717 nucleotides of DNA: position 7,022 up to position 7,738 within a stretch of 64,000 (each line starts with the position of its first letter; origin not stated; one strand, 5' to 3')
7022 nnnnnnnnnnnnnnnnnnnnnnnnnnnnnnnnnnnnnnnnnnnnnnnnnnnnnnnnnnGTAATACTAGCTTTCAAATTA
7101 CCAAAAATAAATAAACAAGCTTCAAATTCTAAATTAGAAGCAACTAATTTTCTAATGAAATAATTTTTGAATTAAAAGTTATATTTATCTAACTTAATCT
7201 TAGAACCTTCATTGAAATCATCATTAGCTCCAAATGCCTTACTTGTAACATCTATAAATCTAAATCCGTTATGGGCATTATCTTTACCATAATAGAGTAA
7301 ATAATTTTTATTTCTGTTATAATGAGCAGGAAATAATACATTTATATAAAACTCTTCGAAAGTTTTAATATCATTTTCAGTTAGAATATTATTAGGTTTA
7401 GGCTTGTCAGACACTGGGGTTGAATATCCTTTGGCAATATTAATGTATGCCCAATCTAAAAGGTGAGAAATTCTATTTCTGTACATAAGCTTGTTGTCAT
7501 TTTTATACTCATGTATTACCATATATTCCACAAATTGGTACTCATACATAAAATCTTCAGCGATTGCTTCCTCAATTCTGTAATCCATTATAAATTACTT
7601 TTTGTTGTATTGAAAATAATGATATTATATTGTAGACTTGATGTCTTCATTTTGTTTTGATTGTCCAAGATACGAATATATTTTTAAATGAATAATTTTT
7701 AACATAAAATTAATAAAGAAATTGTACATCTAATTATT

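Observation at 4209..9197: AT-rich three-gene cassette (metallophosphoesterase + 138-aa + 956-aa orphans) inserted between housekeeping genes: candidate undescribed defense-like system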

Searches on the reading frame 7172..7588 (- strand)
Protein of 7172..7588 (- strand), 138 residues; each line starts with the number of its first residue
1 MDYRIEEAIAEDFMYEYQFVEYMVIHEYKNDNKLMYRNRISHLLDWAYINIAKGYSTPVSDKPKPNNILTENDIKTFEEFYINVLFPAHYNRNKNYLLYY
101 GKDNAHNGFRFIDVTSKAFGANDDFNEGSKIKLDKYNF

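Call 6: search_protein_families(library=pfam, max_evalue=1, proteins=[window:7175-7588:-])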
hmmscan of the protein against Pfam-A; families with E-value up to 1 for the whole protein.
window:7175-7588:- (138 aa): 0 families

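Call 7: search_protein_families(library=padloc, max_evalue=1, proteins=[window:7175-7588:-])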
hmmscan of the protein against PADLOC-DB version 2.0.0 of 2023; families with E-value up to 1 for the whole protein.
window:7175-7588:- (138 aa): 0 families

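Call 9: search_protein_families(library=ncbifam, max_evalue=1, proteins=[window:7175-7588:-])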
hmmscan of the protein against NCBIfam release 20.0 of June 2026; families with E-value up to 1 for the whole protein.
window:7175-7588:- (138 aa): 0 families

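Call 19: find_encoding_contigs(protein=window:7172-7588:-, flank=10000, max_places=6)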
Protein window:7172-7588:- (138 aa): 23 contigs read that carry it; 6 places shown.
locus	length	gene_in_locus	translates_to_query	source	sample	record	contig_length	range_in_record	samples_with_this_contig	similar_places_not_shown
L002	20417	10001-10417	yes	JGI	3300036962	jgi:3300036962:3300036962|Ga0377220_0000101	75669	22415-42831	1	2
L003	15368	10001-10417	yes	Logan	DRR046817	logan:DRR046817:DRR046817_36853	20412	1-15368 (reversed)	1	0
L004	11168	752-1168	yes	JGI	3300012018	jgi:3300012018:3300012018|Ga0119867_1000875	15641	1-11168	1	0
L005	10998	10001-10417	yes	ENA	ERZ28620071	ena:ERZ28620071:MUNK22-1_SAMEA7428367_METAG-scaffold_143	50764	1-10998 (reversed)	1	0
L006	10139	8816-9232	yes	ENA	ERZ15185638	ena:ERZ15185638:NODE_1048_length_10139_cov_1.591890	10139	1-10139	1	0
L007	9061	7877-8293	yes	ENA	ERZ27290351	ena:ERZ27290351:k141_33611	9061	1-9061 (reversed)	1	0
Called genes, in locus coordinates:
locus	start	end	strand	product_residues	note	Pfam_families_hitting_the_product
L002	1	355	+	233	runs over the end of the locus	PF18935:DUF5683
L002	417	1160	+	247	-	PF01113:DapB_N, PF05173:DapB_C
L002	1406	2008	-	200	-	PF01810:LysE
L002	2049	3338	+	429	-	PF01946:Thi4, PF00890:FAD_binding_2 (weak), PF01266:DAO (faint), PF03486:HI0933_like, PF07992:Pyr_redox_2 (faint), PF13738:Pyr_redox_3 (faint), PF22780:HI0933_like_1st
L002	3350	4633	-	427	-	PF04286:DUF445 (weak)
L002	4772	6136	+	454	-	PF00108:Thiolase_N, PF00109:ketoacyl-synt (faint), PF02803:Thiolase_C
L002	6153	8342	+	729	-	PF00378:ECH_1, PF16113:ECH_2, PF02737:3HCDH_N, PF00725:3HCDH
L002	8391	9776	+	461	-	PF00149:Metallophos (weak)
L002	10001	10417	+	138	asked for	-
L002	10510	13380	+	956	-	-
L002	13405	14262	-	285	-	PF05661:DUF808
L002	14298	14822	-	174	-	PF00210:Ferritin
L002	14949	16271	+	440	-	PF05221:AdoHcyase, PF13241:NAD_binding_7 (faint), PF05221:AdoHcyase, PF02826:2-Hacid_dh_C, PF00670:AdoHcyase_NAD, PF07991:KARI_N (faint)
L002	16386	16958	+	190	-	PF01694:Rhomboid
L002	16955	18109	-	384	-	-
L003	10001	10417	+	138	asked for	-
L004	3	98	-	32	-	?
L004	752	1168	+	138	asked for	-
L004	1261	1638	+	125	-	-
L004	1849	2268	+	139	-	-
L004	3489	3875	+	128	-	-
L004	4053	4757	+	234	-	PF02384:N6_Mtase (faint), PF01555:N6_N4_Mtase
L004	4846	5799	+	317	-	PF13102:Phage_int_SAM_5 (faint), PF02899:Phage_int_SAM_1 (weak), PF13495:Phage_int_SAM_4 (weak), PF00589:Phage_integrase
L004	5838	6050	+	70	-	-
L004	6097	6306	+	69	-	-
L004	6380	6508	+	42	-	-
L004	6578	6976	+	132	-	PF24240:DUF7448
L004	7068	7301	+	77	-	-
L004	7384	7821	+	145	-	-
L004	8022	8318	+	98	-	-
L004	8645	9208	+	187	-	-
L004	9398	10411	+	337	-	-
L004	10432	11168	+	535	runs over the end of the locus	-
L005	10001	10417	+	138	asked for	-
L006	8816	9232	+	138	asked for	-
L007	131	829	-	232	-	PF01555:N6_N4_Mtase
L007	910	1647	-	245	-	PF01555:N6_N4_Mtase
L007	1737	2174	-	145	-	-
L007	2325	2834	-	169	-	-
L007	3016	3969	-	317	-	PF13102:Phage_int_SAM_5 (faint), PF02899:Phage_int_SAM_1 (weak), PF13495:Phage_int_SAM_4 (weak), PF00589:Phage_integrase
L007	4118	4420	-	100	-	-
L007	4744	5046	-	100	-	-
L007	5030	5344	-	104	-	-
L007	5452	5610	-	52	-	-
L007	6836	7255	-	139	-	-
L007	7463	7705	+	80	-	-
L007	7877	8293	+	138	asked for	-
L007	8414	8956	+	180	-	PF09643:YopX (weak)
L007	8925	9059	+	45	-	?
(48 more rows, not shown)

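Call 38: find_related_loci(query=window:7175-7588:-, collection=viral_contigs, flank=10000)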
Query window:7175-7588:- (138 aa) in viral_contigs; peptide patterns used: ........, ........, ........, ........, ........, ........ (x = any residue, [..] = any of these).
8 stretches matched a pattern, but none encodes a relative of the query by tblastn (E <= 1e-3).

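Call 41: search_protein_families(library=phrogs, max_evalue=0.001, proteins=[window:7175-7588:-, L004:1849-2265:+, L004:3489-3872:+, L004:4846-5796:+, L004:6578-6973:+, L004:7384-7818:+, L004:8022-8315:+, L004:8645-9205:+, L004:9398-10408:+, L004:5838-6047:+])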
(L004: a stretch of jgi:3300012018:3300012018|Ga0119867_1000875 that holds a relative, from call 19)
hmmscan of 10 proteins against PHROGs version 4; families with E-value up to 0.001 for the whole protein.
window:7175-7588:- (138 aa): 0 families

L004:1849-2265:+ (139 aa): 0 families

L004:3489-3872:+ (128 aa): 0 families

L004:4846-5796:+ (317 aa): 3 families
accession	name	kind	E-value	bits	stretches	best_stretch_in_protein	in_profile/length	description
phrog_1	-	integration and excision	3.6e-30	106.8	1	13-299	169-434/611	integrase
phrog_216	-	integration and excision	1.4e-20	74.6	1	133-299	67-223/301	integrase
phrog_24633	-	unknown function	0.00059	20.1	0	133-181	83-131/367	-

L004:6578-6973:+ (132 aa): 1 family
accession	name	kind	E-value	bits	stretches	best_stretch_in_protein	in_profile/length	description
phrog_2650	-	unknown function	8.4e-47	160.3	1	2-126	9-133/192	-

L004:7384-7818:+ (145 aa): 1 family
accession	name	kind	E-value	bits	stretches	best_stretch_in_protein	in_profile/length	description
phrog_14402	-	unknown function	0.00037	21.1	0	18-137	2-113/121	-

L004:8022-8315:+ (98 aa): 2 families
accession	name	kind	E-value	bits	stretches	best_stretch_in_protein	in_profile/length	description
phrog_16275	-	unknown function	5.4e-17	62.7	1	12-91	5-87/88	-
phrog_37639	-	unknown function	2.1e-08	35.1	1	12-68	5-61/97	-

L004:8645-9205:+ (187 aa): 0 families

L004:9398-10408:+ (337 aa): 0 families

L004:5838-6047:+ (70 aa): 1 family
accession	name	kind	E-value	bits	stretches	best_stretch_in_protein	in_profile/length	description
phrog_29585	-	unknown function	3.2e-27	95.5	1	4-68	1-65/74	-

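Call 80: predict_structure(protein=window:7175-7588:-)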
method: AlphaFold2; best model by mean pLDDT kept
length: 138 residues; sequences in the alignment: 1
mean_pLDDT: 43.2   pTM: 0.31
mean pLDDT of the five models: 43.2, 39.7, 37.8, 37.7, 33.8
residues with pLDDT >= 90: 0; 70-90: 0; 50-70: 43; < 50: 95
segments of 3 or more residues with pLDDT < 50: 1-16, 21-26, 48-69, 86-95, 99-108, 116-138
pLDDT, mean of each block of 10 residues (from residue 1): 36 46 48 54 48 32 38 56 48 48 46 43 30 30
secondary structure, 60 per line:
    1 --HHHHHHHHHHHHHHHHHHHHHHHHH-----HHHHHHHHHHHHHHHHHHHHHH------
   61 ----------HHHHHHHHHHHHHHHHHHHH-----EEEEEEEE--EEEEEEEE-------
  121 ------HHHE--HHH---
elements in order: H3-27 H33-54 H71-90 E96-103 E106-113

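Call 89: search_solved_structures(query=A8, max_evalue=1, show_alignments=1)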
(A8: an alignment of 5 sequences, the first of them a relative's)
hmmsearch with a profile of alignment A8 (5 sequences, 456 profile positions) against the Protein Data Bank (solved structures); distinct sequences matched with E-value up to 1: 12.
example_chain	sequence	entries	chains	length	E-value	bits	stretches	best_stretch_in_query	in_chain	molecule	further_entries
5ebb_A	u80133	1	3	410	1.7e-06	30.7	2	308-386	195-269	Acid sphingomyelinase-like phosphodiesterase 3a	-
5ebe_B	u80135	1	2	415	1.7e-06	30.6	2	308-386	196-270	Acid sphingomyelinase-like phosphodiesterase 3a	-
5ebe_A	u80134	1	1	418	1.7e-06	30.6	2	308-386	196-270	Acid sphingomyelinase-like phosphodiesterase 3a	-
4o24_A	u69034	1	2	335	0.00018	23.9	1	4-99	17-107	Exonuclease, putative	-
2q8u_A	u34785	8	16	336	0.00019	23.9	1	4-99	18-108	Exonuclease, putative | Nuclease SbcCD subunit D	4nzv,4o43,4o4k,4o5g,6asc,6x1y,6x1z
3qg5_C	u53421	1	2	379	0.00042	22.7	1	6-99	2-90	Mre11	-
8w6p_A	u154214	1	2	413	0.013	17.9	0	29-99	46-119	Acid sphingomyelinase-like phosphodiesterase 3a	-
8w6r_A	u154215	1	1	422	0.014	17.7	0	29-99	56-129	Acid sphingomyelinase-like phosphodiesterase 3a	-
5fc1_A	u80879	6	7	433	0.015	17.6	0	29-99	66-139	Acid sphingomyelinase-like phosphodiesterase 3a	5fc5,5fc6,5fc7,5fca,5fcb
3tho_B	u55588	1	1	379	0.016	17.5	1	6-98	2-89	Exonuclease, putative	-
3thn_A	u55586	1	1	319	0.016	17.5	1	6-98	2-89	Exonuclease, putative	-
5vjv_A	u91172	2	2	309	0.044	16.1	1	28-100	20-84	Rhizobiales-like phosphatase 2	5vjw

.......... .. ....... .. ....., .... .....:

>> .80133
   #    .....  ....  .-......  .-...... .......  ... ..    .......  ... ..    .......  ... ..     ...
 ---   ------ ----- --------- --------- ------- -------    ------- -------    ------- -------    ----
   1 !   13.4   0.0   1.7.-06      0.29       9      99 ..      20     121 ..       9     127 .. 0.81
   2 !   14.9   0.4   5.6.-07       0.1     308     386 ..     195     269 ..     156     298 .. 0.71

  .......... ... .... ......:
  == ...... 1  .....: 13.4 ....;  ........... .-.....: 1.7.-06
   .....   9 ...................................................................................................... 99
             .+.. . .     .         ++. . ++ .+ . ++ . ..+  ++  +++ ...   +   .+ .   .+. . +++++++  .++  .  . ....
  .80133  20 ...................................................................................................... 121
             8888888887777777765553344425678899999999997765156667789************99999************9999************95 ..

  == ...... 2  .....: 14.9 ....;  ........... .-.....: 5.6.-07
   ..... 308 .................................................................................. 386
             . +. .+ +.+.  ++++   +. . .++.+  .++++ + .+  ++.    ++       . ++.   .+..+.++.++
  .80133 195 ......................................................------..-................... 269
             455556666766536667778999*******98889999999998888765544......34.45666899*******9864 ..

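Call 91: search_dna_similar(query=L004:6578-6973:+, collection=phages, mode=protein, max_rows=12, max_evalue=0.001)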
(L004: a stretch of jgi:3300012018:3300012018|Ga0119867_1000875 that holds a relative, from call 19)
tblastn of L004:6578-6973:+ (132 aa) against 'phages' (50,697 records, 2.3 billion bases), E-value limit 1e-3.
Records with a match: 159; places in all: 159; records where one place covers at least 80% of the query: 156.
Best place of each record, by identity: <60% 159.
By first word of the organism name: Bacillus 79; Pseudomonas 31; Escherichia 11; Salmonella 7; Acinetobacter 7; Ralstonia 5; Burkholderia 4; Sinorhizobium 3; Xanthomonas 3; Acidovorax 2; and 6 more.
By host as written in the record: Pseudomonas aeruginosa 13; - 12; Bacillus subtilis 12; Bacillus subtilis BEST7003 9; Bacillus thuringiensis subsp. kurstaki 6; Pseudomonas aeruginosa PA14 6; Escherichia coli DSM 12242 6; Bacillus cereus 5; and 55 more.
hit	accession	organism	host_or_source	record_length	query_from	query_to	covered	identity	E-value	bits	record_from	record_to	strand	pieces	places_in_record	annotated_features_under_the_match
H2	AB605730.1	Bacillus phage SP-10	-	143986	1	126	95%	56.7%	1e-34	131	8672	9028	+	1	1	hypothetical protein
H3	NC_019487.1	Bacillus phage SP-10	-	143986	1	126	95%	56.7%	1e-34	131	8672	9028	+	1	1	hypothetical protein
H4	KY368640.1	Bacillus phage vB_BsuM-Goe3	Bacillus subtilis Goe3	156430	4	123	91%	58.7%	2e-37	139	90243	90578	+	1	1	none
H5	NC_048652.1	Bacillus phage vB_BsuM-Goe3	Bacillus subtilis Goe3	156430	4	123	91%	58.7%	2e-37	139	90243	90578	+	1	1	none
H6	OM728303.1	Bacillus phage vB_BsuM-Goe25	Bacillus subtilis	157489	4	123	91%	58.7%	2e-37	139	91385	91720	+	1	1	hypothetical protein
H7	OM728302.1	Bacillus phage vB_BsuM-Goe24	Bacillus subtilis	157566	4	123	91%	58.7%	2e-37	139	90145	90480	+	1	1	hypothetical protein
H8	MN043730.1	Bacillus phage vB_BveM-Goe7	Bacillus velezensis FZB42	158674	4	123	91%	58.7%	2e-37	139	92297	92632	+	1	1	hypothetical protein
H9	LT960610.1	Bacillus phage SBSphiC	Bacillus subtilis BEST7003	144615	1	126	95%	55.1%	1e-36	137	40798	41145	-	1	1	record has no annotation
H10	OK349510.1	Bacillus phage BM-P1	Bacillus sp.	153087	4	123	91%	57.9%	1e-36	137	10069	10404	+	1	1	hypothetical protein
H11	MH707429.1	Bacillus phage BSP12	Bacillus subtilis ATCC 21336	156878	4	123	91%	57.9%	1e-36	137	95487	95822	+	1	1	hypothetical protein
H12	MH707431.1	Bacillus phage BSP14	Bacillus subtilis ATCC 14593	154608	4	123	91%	57.9%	1e-36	137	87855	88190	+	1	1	hypothetical protein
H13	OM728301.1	Bacillus phage vB_BsuM-Goe20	Bacillus subtilis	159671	4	123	91%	57.9%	1e-36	137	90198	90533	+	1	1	hypothetical protein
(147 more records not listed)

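Call 95: search_protein_families(library=padloc, alignment_id=A7, max_evalue=0.001)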
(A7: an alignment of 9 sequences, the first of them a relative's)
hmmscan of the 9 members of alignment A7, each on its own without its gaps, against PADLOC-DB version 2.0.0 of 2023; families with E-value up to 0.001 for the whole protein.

A. member 1, L002:8391-9773:+ (461 aa): 1 family
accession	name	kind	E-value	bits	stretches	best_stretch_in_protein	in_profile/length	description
PDLC04908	PDC-S10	-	9.3e-05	19.8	0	306-375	127-189/223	-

B. families by the number of members that match (of 9 scanned): 3 families
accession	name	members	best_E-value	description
PDLC05051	PDC-S60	3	1.8e-12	-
PDLC00736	Effector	3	1.7e-08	Endonuclease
PDLC04908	PDC-S10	1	9.3e-05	-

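Call 109: find_encoding_contigs(protein=window:7172-7588:-, flank=2500, max_places=10)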
Protein window:7172-7588:- (138 aa): 23 contigs read that carry it; 10 places shown.
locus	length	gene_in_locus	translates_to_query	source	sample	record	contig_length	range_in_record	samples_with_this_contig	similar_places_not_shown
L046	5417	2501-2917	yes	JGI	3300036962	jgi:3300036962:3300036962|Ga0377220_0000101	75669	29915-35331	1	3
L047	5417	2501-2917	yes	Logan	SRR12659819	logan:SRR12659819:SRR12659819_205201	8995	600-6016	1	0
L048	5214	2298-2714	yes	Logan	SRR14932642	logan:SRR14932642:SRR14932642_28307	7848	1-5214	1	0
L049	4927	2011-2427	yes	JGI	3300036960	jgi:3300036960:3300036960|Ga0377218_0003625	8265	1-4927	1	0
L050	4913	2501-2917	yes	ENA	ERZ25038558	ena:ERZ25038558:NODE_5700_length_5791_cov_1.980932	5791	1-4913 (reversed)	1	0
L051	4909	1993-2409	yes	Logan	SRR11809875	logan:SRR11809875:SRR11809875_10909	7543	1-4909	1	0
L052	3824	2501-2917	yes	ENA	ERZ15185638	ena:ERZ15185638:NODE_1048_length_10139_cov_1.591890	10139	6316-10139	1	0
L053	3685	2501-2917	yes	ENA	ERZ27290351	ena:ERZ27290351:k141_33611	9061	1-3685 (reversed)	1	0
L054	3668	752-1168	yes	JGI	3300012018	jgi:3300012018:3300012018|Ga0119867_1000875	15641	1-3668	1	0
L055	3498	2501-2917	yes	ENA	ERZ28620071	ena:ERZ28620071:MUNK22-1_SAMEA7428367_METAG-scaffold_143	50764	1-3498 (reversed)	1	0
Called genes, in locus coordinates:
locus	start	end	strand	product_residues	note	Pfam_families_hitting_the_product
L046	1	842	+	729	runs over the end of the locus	PF00378:ECH_1, PF16113:ECH_2, PF02737:3HCDH_N, PF00725:3HCDH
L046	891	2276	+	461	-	PF00149:Metallophos (weak)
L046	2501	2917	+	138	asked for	-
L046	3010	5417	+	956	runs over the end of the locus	-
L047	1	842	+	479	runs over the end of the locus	?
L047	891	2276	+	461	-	PF00149:Metallophos (weak)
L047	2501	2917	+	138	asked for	-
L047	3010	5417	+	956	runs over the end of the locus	-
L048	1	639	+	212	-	?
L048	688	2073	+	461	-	PF00149:Metallophos (weak)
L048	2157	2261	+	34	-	-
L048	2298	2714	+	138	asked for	-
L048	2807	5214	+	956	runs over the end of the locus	-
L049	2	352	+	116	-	?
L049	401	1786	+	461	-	PF00149:Metallophos (weak)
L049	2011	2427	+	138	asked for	-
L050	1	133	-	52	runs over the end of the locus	-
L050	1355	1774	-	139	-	-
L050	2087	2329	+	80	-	-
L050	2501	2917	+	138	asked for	-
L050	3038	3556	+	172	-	-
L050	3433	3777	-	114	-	-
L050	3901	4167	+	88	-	-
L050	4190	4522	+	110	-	-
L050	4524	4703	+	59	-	-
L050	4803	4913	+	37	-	?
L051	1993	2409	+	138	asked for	-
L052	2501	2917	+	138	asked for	-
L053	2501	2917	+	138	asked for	-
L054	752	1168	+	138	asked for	-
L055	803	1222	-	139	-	-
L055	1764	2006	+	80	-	-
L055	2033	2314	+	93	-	-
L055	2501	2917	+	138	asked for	-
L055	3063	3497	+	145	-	?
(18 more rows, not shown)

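Call 111: search_solved_structures(query=A6, max_evalue=10)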
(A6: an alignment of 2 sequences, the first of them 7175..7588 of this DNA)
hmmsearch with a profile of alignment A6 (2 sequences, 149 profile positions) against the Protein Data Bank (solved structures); distinct sequences matched with E-value up to 10: 0.
